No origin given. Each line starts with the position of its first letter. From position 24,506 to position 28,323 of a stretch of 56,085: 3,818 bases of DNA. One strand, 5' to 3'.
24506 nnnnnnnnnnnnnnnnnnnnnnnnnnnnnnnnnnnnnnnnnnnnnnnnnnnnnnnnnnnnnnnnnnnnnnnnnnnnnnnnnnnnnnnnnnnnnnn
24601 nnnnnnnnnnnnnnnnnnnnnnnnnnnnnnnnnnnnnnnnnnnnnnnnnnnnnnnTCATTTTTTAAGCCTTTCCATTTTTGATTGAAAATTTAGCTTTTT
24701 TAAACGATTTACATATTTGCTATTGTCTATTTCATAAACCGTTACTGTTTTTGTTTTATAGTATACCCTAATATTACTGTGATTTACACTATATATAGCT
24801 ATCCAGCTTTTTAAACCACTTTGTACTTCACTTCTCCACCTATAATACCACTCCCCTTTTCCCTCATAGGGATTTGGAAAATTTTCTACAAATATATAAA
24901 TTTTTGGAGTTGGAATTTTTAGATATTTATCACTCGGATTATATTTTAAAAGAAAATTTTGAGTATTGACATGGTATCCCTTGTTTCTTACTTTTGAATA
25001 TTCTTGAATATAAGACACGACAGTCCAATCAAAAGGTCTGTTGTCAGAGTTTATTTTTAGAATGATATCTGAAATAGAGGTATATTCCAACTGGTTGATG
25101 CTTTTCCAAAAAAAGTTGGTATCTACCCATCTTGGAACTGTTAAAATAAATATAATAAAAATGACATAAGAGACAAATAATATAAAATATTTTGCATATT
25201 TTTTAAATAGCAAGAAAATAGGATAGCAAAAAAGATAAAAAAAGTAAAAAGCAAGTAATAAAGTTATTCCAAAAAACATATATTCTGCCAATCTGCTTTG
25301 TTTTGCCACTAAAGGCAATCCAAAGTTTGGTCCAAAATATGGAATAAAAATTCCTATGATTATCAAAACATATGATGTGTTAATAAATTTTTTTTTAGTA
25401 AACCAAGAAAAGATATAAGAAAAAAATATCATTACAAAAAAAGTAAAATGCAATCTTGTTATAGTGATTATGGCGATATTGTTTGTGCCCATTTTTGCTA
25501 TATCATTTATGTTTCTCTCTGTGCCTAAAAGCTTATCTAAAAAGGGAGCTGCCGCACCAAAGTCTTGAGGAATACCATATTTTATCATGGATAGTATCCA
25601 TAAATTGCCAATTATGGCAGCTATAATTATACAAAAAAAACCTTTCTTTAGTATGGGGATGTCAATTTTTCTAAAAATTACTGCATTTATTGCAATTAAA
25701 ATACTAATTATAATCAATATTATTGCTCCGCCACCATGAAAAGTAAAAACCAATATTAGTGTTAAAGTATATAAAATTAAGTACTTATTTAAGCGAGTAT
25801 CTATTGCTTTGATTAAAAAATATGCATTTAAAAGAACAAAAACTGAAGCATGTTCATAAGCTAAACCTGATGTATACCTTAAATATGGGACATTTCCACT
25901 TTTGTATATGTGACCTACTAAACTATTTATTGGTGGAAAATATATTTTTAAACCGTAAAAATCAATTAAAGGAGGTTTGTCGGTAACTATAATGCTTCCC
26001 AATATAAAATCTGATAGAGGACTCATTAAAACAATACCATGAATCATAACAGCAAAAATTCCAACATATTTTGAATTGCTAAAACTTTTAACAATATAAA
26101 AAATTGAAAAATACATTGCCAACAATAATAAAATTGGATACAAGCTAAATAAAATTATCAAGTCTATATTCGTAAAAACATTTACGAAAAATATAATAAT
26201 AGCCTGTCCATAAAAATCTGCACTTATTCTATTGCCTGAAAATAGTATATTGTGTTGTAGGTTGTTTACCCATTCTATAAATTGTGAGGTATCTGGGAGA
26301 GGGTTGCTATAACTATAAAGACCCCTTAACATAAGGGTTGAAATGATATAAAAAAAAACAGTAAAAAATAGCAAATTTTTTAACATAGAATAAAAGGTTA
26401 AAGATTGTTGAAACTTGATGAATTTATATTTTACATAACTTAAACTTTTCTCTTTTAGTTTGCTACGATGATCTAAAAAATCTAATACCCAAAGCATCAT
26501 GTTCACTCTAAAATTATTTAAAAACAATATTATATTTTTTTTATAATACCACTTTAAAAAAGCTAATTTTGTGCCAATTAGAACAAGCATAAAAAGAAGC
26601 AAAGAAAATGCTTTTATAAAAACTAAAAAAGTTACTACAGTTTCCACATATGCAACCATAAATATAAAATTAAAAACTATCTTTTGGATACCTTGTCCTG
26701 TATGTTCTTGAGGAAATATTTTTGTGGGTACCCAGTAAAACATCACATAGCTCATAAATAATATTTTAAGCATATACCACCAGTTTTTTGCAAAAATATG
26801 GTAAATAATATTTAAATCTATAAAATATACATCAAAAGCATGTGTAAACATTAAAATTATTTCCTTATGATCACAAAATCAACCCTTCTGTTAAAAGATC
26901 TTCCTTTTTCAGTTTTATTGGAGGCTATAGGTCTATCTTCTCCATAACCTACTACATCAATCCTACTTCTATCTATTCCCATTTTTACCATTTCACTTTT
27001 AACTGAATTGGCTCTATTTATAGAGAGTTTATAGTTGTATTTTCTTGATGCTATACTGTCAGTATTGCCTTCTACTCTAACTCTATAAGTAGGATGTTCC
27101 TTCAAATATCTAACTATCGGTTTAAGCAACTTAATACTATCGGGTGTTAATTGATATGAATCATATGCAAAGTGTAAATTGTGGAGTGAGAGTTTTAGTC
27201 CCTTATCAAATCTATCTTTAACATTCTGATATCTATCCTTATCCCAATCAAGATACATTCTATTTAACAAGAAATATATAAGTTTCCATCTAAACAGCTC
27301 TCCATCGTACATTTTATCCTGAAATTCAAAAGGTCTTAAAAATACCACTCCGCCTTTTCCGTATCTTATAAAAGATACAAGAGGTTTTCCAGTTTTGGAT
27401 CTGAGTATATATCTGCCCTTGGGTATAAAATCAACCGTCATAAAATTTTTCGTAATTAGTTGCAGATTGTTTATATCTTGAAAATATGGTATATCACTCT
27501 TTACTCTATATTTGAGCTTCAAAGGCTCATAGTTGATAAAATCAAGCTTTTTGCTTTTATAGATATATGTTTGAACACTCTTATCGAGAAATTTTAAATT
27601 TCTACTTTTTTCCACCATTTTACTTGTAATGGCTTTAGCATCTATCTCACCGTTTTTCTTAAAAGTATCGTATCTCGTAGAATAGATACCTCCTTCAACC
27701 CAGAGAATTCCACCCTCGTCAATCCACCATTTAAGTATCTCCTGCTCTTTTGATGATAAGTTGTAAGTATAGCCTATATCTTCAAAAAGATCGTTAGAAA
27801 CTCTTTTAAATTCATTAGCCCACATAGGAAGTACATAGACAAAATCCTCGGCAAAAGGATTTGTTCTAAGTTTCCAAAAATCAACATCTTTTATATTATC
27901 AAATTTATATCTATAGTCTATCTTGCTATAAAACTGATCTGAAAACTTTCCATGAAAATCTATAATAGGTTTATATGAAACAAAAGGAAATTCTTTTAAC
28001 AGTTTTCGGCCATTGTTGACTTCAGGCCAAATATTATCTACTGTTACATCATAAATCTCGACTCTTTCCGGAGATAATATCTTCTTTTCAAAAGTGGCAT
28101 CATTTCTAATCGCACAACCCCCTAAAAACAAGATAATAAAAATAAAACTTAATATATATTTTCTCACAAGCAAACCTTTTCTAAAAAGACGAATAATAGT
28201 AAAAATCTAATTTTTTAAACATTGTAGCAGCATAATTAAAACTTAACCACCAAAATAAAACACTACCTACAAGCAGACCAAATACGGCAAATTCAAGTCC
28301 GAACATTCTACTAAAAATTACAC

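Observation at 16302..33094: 14-gene, tightly coupled operon fusing a Pel-type synthase core with a polyprenyl-phosphate-sugar/flippase/FemAB modification module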

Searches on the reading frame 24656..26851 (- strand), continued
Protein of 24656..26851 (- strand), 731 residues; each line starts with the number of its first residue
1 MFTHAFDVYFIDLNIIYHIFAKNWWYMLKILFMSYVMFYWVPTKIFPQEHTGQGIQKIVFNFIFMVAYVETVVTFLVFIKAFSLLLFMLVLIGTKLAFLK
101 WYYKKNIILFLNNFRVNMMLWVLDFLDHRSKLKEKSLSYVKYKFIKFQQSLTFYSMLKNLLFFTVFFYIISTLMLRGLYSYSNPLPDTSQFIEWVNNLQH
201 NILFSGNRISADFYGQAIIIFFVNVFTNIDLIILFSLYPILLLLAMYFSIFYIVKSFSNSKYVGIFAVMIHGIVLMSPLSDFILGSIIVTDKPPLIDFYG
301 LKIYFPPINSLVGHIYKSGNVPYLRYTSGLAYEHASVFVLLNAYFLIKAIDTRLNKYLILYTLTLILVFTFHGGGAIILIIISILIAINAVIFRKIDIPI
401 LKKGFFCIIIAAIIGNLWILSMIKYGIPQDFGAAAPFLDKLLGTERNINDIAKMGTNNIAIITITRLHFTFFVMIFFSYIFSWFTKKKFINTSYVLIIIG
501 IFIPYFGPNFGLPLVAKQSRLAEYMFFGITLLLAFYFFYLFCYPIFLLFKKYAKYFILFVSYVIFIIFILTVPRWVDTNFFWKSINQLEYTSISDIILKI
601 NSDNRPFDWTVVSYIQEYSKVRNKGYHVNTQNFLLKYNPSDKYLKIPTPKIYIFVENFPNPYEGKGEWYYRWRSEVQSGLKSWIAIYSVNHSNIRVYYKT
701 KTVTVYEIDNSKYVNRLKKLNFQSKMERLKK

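Call 95: find_related_loci(query=P0395, collection=genome_contigs, flank=10000)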
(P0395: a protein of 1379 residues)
Query P0395 (1379 aa) in genome_contigs; peptide patterns used: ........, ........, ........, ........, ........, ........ (x = any residue, [..] = any of these).
37 stretches matched a pattern; 2 encode a relative of the query (tblastn E <= 1e-3); 1 distinct loci.
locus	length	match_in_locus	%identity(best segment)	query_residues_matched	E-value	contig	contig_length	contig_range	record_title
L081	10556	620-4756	100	1-1379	0e+0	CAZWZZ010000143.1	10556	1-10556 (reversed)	MAG TPA_asm: uncultured Caldilineaceae bacterium isolate binchicken_co15_113 genome assembly, contig: NODE_4663_length_1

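Call 96: find_encoding_contigs(protein=P0372, flank=10000, max_places=1)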
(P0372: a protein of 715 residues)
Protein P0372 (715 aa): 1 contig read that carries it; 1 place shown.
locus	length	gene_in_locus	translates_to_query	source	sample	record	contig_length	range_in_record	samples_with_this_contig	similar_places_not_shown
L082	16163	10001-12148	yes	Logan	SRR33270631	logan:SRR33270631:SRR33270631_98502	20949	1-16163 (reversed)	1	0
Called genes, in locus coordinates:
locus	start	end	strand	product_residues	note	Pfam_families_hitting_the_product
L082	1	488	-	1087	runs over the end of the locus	PF13620:CarboxypepD_reg, PF13715:CarbopepD_reg_2 (faint), PF25183:OMP_b-brl_4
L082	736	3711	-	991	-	PF02369:Big_1 (weak), PF13620:CarboxypepD_reg, PF13715:CarbopepD_reg_2 (weak), PF17802:SpaA (weak), PF08308:PEGA (faint), PF25183:OMP_b-brl_4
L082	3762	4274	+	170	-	-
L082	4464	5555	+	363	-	PF25919:BSH_CusB (faint), PF00364:Biotin_lipoyl (faint), PF25917:BSH_RND (weak), PF25973:BSH_CzcB (weak), PF25984:BSH_YknX (faint)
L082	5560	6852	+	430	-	PF02321:OEP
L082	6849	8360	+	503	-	PF11997:DUF3492, PF13439:Glyco_transf_4, PF13579:Glyco_trans_4_4 (weak), PF00534:Glycos_transf_1, PF13692:Glyco_trans_1_4, PF13524:Glyco_trans_1_2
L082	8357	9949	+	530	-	-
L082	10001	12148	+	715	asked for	-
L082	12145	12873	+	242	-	PF13641:Glyco_tranf_2_3 (weak), PF00535:Glycos_transf_2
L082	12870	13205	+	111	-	PF10066:DUF2304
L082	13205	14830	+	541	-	PF13641:Glyco_tranf_2_3, PF13506:Glyco_transf_21, PF13632:Glyco_trans_2_3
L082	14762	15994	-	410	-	-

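Call 97: find_encoding_contigs(protein=P0388, flank=10000, max_places=1)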
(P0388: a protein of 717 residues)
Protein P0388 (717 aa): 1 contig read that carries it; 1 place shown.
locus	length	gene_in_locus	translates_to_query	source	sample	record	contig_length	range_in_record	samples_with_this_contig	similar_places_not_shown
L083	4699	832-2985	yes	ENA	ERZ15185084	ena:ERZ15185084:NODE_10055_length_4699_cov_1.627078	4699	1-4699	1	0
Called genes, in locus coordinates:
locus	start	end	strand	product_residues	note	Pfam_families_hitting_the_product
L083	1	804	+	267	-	?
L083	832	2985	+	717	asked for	-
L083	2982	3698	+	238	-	PF00535:Glycos_transf_2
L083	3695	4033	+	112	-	PF10066:DUF2304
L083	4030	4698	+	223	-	?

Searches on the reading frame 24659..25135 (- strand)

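Call 63: search_protein_families(library=pfam, proteins=[window:24659-25135:-], max_evalue=1)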
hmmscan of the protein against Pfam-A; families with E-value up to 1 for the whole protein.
seq(159 aa): 1 family
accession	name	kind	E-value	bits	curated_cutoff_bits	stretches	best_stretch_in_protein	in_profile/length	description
PF20399.4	PH_20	-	0.069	13.6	27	1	44-84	21-62/84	PH domain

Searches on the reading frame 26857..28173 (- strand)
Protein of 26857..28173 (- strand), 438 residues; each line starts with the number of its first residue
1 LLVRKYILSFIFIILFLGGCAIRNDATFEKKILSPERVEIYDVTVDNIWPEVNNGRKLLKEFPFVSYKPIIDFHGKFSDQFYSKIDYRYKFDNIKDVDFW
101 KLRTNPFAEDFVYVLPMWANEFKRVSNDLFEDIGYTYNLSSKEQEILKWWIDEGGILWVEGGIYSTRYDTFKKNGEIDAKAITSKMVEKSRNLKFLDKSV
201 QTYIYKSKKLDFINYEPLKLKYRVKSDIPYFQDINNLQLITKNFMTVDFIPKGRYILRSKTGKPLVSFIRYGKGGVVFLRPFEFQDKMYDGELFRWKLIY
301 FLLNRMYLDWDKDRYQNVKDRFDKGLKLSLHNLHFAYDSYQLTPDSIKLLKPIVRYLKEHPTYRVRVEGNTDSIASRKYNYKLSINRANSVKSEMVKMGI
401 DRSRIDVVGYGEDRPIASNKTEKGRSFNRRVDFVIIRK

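Call 3: search_protein_families(library=pfam, proteins=[window:26857-28173:-], max_evalue=0.01)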
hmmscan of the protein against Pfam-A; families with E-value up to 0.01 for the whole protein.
window:26857-28173:- (438 aa): 1 family
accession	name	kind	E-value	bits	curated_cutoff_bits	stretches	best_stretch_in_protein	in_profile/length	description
PF00691.25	OmpA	-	4.4e-23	81.9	27.2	1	335-429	2-98/98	OmpA family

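Call 5: search_protein_families(library=ncbifam, proteins=[window:26857-28173:-], max_evalue=0.01)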
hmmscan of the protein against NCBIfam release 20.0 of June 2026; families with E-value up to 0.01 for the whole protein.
window:26857-28173:- (438 aa): 40 families (the best 25 are shown)
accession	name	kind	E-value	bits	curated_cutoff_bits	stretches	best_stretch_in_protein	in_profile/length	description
NF053611.1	YiaD_Gzip_OmpA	equivalog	9.3e-32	110.4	175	1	321-435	92-206/206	YiaD family glycine zipper/OmpA-like lipoprotein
NF053585.1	OMP_LP_YfiB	equivalog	2.7e-28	98.9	128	1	325-436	49-161/163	outer membrane lipoprotein YfiB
NF053613.1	OMP_toxin_LptF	equivalog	1.5e-26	93.6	400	1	323-435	133-245/256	lipotoxin F family OmpA-related lipoprotein LptF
NF053612.1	anchor_PA1041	equivalog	1.2e-25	90.8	250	1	331-435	131-235/236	PA1041 family peptidoglycan-binding anchor lipoprotein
TIGR02802.1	Pal_lipo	equivalog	1.5e-24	86.1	125.35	1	333-434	2-103/104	peptidoglycan-associated lipoprotein Pal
NF033763.1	exchanger_TraB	exception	1.5e-22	79.3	700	1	328-436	389-498/522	outer membrane exchange protein TraB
NF045787.1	OmpABordt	equivalog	4.5e-22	78.7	200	1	334-436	88-190/194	outer membrane protein OmpA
NF053607.1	CHU_0125_OmpA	equivalog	1.9e-20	73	620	1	327-436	527-637/639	CHU_0125 family OmpA-like outer membrane integrity protein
NF007804.1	PRK10510.1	equivalog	4.8e-20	71.9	307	1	331-434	112-215/219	OmpA family lipoprotein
NF006541.1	PRK09038.1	equivalog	1.8e-19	70.4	283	1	332-437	142-250/253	flagellar motor protein MotD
NF045788.1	Omp38Acinit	equivalog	5.4e-19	68.5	500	1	354-434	264-345/354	outer membrane protein Omp38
TIGR03350.1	type_VI_ompA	equivalog_domain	7e-19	68.1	139.8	1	335-434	34-136/137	type VI secretion system protein TssL, long form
NF005195.1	PRK06667.1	equivalog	8.1e-17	61.8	300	1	324-436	114-236/241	flagellar motor protein MotB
NF052230.1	T9SS_PorE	exception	4.7e-16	58.2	600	1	330-420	514-604/648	PorE family type IX secretion system protein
NF007424.1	PRK09967.1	equivalog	6.1e-16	58.9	155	1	325-435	47-157/160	OmpA family protein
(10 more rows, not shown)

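Call 30: search_solved_structures(query=window:26857-28173:-, max_evalue=0.01)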
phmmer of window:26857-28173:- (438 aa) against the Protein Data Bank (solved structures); distinct sequences matched with E-value up to 0.01: 77 (the best 60 are shown).
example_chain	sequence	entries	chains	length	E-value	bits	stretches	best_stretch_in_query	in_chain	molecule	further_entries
9v99_A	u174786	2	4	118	1.1e-23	87.5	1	333-436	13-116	Outer membrane beta-barrel domain-containing protein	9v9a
9v9b_A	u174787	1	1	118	5.1e-23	85.2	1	333-436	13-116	Outer membrane beta-barrel domain-containing protein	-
5u1h_A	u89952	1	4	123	5.6e-20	75.2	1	333-433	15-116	Outer membrane porin F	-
5wtp_A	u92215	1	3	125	5.6e-20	75.2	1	344-436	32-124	OmpA family protein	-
5wtl_A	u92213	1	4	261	4e-19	72.4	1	345-436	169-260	OmpA family protein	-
3td3_A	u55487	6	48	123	1.5e-17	67.3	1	351-433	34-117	Outer membrane protein omp38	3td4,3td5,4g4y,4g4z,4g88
2k1s_A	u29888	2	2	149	5.9e-16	61.9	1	331-434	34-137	Inner membrane lipoprotein yiaD | Probable lipoprotein YiaD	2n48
5lkw_A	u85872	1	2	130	1.5e-15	60.7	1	325-434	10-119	Putative OmpA family lipoprotein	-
5n2c_A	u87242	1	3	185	1.8e-15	60.4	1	317-434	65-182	Putative OmpA family lipoprotein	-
6iki_A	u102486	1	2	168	1.8e-15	60.4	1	323-435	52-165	YfiB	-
6jfw_A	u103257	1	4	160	1.9e-15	60.2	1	327-433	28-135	PA0833-PD protein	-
5eb1_B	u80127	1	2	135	3.4e-15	59.4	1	333-435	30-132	YfiB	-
5eaz_A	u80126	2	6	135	3.5e-15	59.4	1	333-435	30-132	YfiB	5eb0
5y61_B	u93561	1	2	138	3.7e-15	59.3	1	333-435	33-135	YfiB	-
6ikj_A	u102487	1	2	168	5.7e-15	58.7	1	333-435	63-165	YfiB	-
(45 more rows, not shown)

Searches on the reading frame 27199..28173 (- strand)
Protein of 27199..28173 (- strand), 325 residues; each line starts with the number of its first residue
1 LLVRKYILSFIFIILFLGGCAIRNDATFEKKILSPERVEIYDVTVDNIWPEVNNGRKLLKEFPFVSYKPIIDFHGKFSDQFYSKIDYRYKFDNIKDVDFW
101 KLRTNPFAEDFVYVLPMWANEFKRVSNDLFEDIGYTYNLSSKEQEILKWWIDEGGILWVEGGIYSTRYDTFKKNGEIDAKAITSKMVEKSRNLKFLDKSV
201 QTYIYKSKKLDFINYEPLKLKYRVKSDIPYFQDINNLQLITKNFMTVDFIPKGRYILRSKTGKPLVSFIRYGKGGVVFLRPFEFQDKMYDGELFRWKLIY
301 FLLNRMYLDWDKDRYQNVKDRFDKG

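Call 58: search_solved_structures(query=A4, max_evalue=1)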
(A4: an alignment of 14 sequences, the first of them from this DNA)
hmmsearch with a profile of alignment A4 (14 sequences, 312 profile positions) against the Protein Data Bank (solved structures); distinct sequences matched with E-value up to 1: 0.

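Call 59: search_protein_families(library=pfam, alignment_id=A4, max_evalue=0.1)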
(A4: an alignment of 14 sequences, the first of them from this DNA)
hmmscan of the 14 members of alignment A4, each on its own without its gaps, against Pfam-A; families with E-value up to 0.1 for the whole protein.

A. member 1, seq(325 aa): 0 families

B. families by the number of members that match (of 14 scanned): 8 families
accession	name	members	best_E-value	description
PF08139.17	LPAM_1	2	0.037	Prokaryotic membrane lipoprotein lipid attachment site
PF04937.20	DUF659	1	0.0043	Protein of unknown function (DUF 659)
PF14660.12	DUF4458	1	0.0079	Domain of unknown function (DUF4458)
PF24157.1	DUF7408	1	0.048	Domain of unknown function (DUF7408)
PF09857.14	YjhX_toxin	1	0.053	Putative toxin of bacterial toxin-antitoxin pair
PF16403.11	Bact_surface_Ig-like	1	0.077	Bacterial surface protein, Ig-like domain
PF16475.10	DUF5052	1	0.086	Domain of unknown function (DUF5052)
PF13709.12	DUF4159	1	0.098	Domain of unknown function (DUF4159)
